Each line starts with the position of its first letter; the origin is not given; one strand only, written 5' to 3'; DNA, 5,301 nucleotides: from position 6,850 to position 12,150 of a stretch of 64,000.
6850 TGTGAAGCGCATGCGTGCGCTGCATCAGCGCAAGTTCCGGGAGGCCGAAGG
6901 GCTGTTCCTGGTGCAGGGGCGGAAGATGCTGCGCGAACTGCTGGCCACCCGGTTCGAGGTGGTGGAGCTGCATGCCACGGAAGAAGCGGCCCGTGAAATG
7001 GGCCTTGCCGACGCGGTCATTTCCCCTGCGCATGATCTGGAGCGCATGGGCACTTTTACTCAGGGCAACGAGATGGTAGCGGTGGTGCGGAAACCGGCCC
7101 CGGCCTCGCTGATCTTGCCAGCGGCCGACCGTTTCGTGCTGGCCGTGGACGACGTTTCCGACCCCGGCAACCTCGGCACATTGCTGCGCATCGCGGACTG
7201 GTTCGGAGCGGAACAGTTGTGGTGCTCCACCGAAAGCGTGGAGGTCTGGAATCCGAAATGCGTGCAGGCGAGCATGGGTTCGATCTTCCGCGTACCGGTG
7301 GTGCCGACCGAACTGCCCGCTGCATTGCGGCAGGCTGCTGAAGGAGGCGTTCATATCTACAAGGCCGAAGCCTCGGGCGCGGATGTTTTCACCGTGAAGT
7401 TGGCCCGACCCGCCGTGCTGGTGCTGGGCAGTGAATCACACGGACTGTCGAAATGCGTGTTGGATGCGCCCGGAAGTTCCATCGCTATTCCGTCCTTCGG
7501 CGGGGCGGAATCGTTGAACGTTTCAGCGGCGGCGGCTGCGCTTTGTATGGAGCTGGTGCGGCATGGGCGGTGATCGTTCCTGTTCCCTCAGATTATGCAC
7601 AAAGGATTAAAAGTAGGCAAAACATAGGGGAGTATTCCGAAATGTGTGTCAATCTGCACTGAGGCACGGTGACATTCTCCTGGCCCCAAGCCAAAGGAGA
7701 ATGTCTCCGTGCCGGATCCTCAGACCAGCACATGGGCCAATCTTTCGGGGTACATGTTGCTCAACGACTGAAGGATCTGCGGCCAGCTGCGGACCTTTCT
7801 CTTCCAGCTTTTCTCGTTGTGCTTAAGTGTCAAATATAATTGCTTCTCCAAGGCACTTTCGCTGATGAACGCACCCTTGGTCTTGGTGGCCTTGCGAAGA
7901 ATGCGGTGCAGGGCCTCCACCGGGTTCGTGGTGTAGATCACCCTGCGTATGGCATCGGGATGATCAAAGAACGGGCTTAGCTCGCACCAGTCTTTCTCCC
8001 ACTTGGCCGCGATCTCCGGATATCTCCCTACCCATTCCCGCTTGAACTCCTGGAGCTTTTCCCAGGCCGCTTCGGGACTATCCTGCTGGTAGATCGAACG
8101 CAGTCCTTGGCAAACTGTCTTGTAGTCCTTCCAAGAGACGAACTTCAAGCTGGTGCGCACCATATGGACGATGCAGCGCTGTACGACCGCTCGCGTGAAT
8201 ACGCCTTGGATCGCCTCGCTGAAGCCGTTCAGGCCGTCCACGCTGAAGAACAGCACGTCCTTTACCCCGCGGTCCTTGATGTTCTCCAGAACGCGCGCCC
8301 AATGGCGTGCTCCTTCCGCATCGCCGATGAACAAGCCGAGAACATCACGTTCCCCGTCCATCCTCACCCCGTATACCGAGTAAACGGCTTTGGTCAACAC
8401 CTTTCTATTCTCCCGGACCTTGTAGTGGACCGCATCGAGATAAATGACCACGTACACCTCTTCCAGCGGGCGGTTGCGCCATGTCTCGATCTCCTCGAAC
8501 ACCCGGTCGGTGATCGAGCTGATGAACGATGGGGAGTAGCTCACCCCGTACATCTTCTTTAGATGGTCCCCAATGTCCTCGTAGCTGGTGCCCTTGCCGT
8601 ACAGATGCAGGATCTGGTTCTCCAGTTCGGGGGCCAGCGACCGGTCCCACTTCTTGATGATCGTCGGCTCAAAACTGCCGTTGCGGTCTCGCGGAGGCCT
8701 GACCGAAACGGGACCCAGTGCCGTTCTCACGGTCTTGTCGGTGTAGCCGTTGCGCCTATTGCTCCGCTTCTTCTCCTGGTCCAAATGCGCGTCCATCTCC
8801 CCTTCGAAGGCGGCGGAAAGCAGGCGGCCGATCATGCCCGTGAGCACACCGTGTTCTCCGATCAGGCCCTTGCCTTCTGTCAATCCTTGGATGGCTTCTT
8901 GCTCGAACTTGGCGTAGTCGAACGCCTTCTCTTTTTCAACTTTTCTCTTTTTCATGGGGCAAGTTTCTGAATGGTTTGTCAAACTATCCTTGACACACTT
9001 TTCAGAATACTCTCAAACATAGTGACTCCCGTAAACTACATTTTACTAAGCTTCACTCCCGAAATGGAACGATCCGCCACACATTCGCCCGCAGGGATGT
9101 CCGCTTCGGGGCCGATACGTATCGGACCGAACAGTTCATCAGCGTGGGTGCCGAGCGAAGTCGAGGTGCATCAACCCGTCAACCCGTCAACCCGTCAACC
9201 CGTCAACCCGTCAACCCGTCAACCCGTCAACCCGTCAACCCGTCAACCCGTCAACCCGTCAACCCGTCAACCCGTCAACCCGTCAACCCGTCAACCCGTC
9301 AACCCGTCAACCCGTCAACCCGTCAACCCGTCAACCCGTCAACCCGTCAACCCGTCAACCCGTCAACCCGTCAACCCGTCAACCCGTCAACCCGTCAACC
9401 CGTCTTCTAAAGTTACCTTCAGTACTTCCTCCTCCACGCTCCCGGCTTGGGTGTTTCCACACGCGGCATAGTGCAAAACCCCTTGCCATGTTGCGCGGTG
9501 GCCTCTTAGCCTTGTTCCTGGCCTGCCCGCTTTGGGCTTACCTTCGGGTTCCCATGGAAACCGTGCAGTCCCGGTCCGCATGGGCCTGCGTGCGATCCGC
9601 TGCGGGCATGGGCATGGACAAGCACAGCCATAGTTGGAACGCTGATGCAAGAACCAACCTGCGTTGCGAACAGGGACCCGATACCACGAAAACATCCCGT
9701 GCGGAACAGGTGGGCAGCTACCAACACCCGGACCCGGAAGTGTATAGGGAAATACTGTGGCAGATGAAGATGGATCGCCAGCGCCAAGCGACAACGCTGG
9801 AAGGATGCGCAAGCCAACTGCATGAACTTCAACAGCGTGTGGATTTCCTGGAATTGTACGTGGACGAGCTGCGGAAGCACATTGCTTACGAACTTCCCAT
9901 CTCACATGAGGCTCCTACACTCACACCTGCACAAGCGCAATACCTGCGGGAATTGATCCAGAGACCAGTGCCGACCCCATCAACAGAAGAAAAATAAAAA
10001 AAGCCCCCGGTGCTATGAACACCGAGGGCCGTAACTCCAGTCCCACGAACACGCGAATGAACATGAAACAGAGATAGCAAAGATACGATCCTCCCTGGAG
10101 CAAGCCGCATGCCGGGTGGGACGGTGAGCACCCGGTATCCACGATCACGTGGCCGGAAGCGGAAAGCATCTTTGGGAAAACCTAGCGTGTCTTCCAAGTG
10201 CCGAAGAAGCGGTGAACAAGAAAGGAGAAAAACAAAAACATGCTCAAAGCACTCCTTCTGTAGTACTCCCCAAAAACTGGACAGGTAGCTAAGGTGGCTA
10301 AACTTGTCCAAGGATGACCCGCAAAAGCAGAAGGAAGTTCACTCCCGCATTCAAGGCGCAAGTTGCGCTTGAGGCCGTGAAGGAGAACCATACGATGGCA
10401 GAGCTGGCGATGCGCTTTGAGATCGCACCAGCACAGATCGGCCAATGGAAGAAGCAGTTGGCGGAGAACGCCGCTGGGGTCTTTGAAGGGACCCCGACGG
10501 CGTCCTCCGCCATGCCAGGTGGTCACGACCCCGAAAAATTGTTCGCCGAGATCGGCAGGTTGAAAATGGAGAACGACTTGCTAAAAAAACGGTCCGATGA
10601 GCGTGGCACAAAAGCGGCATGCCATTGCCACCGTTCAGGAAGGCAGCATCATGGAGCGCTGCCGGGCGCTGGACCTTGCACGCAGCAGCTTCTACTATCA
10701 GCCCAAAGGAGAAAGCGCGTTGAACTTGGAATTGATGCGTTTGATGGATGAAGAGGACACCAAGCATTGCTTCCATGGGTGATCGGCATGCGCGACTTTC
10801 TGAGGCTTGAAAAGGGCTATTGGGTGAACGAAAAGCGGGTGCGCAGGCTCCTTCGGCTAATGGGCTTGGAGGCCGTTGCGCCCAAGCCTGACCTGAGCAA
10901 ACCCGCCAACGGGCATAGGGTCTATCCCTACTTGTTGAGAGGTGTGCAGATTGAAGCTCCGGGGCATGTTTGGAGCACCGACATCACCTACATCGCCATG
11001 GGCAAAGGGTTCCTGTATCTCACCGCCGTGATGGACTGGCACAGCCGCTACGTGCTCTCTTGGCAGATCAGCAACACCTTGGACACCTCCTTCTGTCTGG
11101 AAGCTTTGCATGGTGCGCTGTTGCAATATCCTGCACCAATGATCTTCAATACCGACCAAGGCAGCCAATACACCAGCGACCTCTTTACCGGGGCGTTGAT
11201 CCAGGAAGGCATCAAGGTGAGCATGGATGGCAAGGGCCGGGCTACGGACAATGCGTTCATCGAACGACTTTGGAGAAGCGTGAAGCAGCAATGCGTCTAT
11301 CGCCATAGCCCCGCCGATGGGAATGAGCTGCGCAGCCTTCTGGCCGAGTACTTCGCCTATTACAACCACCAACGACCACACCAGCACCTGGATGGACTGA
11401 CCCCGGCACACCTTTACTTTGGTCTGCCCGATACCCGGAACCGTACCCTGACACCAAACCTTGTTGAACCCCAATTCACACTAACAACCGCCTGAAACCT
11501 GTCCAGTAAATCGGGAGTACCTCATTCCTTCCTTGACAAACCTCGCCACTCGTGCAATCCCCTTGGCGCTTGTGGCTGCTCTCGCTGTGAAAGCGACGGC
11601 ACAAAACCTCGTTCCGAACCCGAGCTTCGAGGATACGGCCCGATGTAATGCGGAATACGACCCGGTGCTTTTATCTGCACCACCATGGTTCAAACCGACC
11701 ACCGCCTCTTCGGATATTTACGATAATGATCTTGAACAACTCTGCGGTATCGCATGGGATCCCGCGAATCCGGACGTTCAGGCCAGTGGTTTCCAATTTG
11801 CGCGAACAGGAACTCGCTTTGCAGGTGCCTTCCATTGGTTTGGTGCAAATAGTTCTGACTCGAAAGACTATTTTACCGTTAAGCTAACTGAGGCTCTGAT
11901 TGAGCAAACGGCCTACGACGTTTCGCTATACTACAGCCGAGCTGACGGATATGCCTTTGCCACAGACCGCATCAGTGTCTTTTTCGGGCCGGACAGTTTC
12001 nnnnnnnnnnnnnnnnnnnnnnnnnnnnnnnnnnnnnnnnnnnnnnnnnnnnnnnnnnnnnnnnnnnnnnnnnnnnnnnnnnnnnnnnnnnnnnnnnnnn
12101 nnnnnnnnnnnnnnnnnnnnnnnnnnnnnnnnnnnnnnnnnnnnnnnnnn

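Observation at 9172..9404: Perfect 8-bp microsatellite (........)x29 immediately downstream of the IS256 element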

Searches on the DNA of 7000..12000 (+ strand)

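Call 9: search_rna_families(source=window, start=7000, end=12000, threshold=evalue, max_evalue=1)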
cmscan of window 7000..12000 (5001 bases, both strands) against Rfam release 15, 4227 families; matches with E-value up to 1: 1.
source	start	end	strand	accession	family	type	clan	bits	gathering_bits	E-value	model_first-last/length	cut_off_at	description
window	7663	7713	+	RF03489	mir-4796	Gene; miRNA;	-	23.6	90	0.2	23-73/93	no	mir-4796 microRNA precursor family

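Call 35: search_rna_families(source=L060, start=9600, end=11500, threshold=evalue, max_evalue=5)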
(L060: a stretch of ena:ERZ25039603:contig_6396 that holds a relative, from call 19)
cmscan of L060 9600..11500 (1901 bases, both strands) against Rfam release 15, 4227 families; matches with E-value up to 5: 9.
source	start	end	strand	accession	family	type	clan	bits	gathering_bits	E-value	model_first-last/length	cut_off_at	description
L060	10153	10180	-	RF02726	sno_ZL63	Gene; snRNA; snoRNA; CD-box;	-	23.2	50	0.076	1-43/43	no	Small nucleolar RNA ZL63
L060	10185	10212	-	RF02726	sno_ZL63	Gene; snRNA; snoRNA; CD-box;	-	23.2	50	0.076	1-43/43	no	Small nucleolar RNA ZL63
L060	10125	10179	-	RF01126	sR41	Gene; snRNA; snoRNA; CD-box;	-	18.6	54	0.16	1-53/53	no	Small nucleolar RNA sR41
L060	10133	10180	-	RF01141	sR18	Gene; snRNA; snoRNA; CD-box;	-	18.6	45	0.3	1-56/56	no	Small nucleolar RNA sR18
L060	10126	10182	-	RF01150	sR11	Gene; snRNA; snoRNA; CD-box;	-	17.8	39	2.3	1-57/57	no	Small nucleolar RNA sR11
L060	10173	10230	-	RF01139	sR2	Gene; snRNA; snoRNA; CD-box;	-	17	42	0.76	1-57/57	no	Small nucleolar RNA sR2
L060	10180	10230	-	RF00095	snoPyro_CD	Gene; snRNA; snoRNA; CD-box;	CL00132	16.6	45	2.8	1-58/58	no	Pyrococcus C/D box small nucleolar RNA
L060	10165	10222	-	RF01133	sR3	Gene; snRNA; snoRNA; CD-box;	-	15.9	41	0.38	1-55/55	no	Small nucleolar RNA sR3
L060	10174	10229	-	RF01304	sR5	Gene; snRNA; snoRNA; CD-box;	-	15.4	40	1.4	1-53/53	no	Small nucleolar RNA sR5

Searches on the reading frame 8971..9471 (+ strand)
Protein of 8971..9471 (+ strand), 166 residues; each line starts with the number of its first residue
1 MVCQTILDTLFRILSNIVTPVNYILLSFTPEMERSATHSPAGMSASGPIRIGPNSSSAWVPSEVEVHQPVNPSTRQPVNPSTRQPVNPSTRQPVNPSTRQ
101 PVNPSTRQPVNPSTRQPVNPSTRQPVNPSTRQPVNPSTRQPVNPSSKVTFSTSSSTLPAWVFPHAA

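Call 11: search_protein_families(library=pfam, proteins=[window:8971-9471:+], max_evalue=0.01)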
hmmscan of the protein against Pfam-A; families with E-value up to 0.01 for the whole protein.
window:8971-9471:+ (166 aa): 0 families

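Call 49: find_homologous_proteins(query=window:8971-9471:+, max_evalue=0.001)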
Query window:8971-9471:+ (166 aa): 29 proteins with E <= 0.001 among 4706 candidates.
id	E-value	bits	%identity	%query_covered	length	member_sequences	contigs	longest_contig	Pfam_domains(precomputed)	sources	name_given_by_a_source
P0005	2.6e-30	124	75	54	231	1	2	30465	-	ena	-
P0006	4.2e-23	100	92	36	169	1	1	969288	-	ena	-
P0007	8.3e-19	86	85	33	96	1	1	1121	-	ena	-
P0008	8.7e-18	83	65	50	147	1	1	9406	-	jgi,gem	-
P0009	2.4e-17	81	48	66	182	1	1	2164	-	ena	-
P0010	2.0e-15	75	37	50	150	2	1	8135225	-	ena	-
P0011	2.2e-15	75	56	46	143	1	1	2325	-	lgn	-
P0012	2.5e-15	75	40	51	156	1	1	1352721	-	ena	-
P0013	1.1e-14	73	73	40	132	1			-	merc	-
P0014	1.3e-13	69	61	48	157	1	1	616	-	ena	-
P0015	8.9e-13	67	84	26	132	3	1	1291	PF00872.25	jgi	jgi:hypothetical protein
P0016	1.6e-12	66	77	32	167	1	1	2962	-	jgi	jgi:hypothetical protein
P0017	1.1e-11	63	67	30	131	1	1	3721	-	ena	-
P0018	7.9e-11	60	60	39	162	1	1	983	-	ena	-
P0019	1.0e-10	60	53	40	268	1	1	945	-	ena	-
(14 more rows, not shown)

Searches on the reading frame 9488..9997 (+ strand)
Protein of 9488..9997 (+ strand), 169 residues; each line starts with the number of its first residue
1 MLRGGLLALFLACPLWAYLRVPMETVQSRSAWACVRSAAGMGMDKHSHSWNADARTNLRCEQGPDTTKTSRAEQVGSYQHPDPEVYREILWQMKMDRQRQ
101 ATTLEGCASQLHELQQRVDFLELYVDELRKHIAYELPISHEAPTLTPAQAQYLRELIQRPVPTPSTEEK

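Call 11: search_protein_families(library=pfam, proteins=[window:9488-9997:+], max_evalue=0.01)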
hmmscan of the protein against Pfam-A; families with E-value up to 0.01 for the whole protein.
window:9488-9997:+ (169 aa): 0 families

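Call 13: find_encoding_contigs(protein=window:9488-9997:+, flank=10000, max_places=10)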
Protein window:9488-9997:+ (169 aa): 4 contigs read that carry it; 4 places shown.
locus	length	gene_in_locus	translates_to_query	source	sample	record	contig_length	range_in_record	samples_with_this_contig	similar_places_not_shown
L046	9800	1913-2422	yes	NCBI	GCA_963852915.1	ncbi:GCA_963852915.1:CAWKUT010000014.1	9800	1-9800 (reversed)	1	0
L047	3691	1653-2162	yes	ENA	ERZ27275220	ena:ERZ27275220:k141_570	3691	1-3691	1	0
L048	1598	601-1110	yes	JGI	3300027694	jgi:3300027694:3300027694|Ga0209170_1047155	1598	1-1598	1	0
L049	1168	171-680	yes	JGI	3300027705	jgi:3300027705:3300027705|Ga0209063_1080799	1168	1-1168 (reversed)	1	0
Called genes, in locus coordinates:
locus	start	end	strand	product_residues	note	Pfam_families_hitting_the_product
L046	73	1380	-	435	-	PF00872:Transposase_mut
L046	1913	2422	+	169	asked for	-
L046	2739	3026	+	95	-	PF01527:HTH_Tnp_1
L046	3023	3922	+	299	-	PF13276:HTH_21 (weak), PF00665:rve, PF24764:rva_4 (weak), PF13683:rve_3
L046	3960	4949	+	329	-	-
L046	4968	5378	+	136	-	-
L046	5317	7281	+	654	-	PF18962:Por_Secre_tail (faint), PF13884:Peptidase_S74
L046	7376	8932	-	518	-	PF28550:DUF8436, PF00890:FAD_binding_2 (faint), PF03486:HI0933_like (faint), PF07992:Pyr_redox_2 (faint), PF01266:DAO, PF21688:FAD-depend_C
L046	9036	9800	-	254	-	?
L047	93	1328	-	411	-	PF00872:Transposase_mut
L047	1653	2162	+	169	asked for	-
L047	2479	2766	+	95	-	PF01527:HTH_Tnp_1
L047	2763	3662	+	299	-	PF13276:HTH_21 (weak), PF00665:rve, PF24764:rva_4 (weak), PF13683:rve_3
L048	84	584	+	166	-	-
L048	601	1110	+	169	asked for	-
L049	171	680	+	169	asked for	-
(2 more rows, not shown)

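Call 18: find_homologous_proteins(query=window:9488-9997:+, max_evalue=0.01)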
Query window:9488-9997:+ (169 aa): 4 proteins with E <= 0.01 among 56 candidates.
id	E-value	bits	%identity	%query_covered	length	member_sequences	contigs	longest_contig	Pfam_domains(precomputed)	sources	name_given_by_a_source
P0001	3.2e-110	384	100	100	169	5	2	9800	-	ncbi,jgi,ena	-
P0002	2.4e-92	326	89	100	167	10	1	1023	-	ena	-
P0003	1.7e-82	294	83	100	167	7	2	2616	-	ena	-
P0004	1.5e-70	255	72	100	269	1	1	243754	-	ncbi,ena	-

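Call 19: find_encoding_contigs(protein=P0004, flank=10000, max_places=6)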
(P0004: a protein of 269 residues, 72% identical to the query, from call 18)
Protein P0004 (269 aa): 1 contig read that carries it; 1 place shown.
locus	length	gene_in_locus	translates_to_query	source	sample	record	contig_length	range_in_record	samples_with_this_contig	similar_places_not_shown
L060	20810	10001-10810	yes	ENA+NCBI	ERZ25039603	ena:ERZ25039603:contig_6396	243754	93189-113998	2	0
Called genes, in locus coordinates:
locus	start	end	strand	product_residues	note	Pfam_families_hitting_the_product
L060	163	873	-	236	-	-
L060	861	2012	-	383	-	PF00092:VWA, PF13519:VWA_2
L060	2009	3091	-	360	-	PF07584:BatA, PF00092:VWA, PF13519:VWA_2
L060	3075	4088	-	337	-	-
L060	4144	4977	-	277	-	PF01882:DUF58, PF13519:VWA_2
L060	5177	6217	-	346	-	PF00493:MCM (faint), PF20030:bpMoxR, PF07726:AAA_3, PF07728:AAA_5, PF17863:AAA_lid_2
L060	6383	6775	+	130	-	PF01503:PRA-PH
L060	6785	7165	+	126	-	PF14539:DUF4442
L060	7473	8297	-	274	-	PF08941:USP8_interact (faint)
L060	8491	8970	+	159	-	PF00255:GSHPx, PF00578:AhpC-TSA (weak), PF08534:Redoxin (weak)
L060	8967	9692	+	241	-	PF02585:PIG-L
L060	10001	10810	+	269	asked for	-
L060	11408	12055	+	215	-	-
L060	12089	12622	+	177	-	-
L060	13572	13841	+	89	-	PF01609:DDE_Tnp_1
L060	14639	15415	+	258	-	PF18962:Por_Secre_tail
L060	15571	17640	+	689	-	PF13884:Peptidase_S74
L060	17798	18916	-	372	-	-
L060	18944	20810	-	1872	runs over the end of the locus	PF11974:bMG3, PF01835:MG2, PF17972:bMG5, PF17962:bMG6, PF07703:A2M_BRD, PF00207:A2M, PF07678:TED_complement (weak), PF17973:bMG10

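Call 20: find_encoding_contigs(protein=P0003, flank=10000, max_places=10)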
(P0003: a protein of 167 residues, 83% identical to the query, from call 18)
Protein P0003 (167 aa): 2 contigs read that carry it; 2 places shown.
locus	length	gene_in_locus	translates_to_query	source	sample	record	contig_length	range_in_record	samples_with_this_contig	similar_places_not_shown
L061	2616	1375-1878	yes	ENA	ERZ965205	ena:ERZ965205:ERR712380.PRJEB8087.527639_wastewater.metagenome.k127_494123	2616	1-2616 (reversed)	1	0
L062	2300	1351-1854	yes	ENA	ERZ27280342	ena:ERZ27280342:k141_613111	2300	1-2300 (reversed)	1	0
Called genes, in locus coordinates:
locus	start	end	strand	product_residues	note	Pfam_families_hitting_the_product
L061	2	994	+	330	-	?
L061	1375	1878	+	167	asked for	-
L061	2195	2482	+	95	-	PF01527:HTH_Tnp_1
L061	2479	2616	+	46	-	?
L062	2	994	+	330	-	?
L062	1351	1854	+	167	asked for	-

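Call 21: find_encoding_contigs(protein=P0002, flank=10000, max_places=10)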
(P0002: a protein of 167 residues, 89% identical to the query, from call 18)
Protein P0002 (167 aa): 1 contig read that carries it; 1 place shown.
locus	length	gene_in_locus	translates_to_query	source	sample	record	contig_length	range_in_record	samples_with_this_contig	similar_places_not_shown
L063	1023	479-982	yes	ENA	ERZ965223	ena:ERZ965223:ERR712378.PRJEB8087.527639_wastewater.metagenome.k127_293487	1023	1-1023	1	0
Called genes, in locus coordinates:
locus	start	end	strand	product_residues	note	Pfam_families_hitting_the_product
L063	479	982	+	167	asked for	-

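Call 51: search_protein_families(library=ncbifam, proteins=[window:9488-9997:+], max_evalue=0.01)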
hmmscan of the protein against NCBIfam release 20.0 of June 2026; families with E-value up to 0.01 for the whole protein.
window:9488-9997:+ (169 aa): 0 families

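Call 62: search_solved_structures(query=window:9488-9997:+, max_evalue=1)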
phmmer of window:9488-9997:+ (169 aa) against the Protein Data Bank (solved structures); distinct sequences matched with E-value up to 1: 1.
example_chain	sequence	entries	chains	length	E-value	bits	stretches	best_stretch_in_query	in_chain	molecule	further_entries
1vk8_A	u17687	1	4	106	0.83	13.1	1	82-146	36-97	hypothetical protein TM0486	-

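Call 63: search_protein_families(library=phrogs, proteins=[window:9488-9997:+], max_evalue=0.01)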
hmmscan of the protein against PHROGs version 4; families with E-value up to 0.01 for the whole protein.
window:9488-9997:+ (169 aa): 0 families

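Call 70: find_encoding_contigs(protein=window:9554-9997:+, flank=3000, max_places=10)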
Protein window:9554-9997:+ (147 aa): 4 contigs read that carry it; 4 places shown.
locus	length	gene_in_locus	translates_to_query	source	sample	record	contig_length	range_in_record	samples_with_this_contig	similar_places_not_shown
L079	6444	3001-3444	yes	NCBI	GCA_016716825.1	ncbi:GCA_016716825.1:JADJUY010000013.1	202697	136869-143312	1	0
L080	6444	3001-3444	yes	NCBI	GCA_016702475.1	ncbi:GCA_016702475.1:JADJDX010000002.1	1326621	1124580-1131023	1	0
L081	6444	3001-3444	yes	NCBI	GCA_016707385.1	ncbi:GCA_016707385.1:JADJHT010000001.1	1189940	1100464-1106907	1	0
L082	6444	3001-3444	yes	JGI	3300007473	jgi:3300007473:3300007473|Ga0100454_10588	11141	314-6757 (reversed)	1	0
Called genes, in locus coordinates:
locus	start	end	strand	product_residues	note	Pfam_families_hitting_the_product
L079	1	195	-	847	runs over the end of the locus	PF07244:POTRA (faint), PF01103:Omp85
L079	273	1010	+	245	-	PF22435:MRM3-like_sub_bind, PF00588:SpoU_methylase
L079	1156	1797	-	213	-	PF00872:Transposase_mut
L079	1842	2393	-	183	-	PF00872:Transposase_mut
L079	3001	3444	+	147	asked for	-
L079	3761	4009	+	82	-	PF01527:HTH_Tnp_1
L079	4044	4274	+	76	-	-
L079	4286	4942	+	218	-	PF00665:rve, PF24764:rva_4 (weak), PF13683:rve_3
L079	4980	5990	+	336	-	-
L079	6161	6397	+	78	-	-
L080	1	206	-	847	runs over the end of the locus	PF07244:POTRA (faint), PF01103:Omp85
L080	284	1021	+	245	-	PF22435:MRM3-like_sub_bind, PF00588:SpoU_methylase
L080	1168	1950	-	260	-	PF00872:Transposase_mut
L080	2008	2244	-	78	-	PF00872:Transposase_mut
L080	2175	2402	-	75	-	-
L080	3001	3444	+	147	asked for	-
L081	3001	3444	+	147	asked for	-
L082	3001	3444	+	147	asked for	-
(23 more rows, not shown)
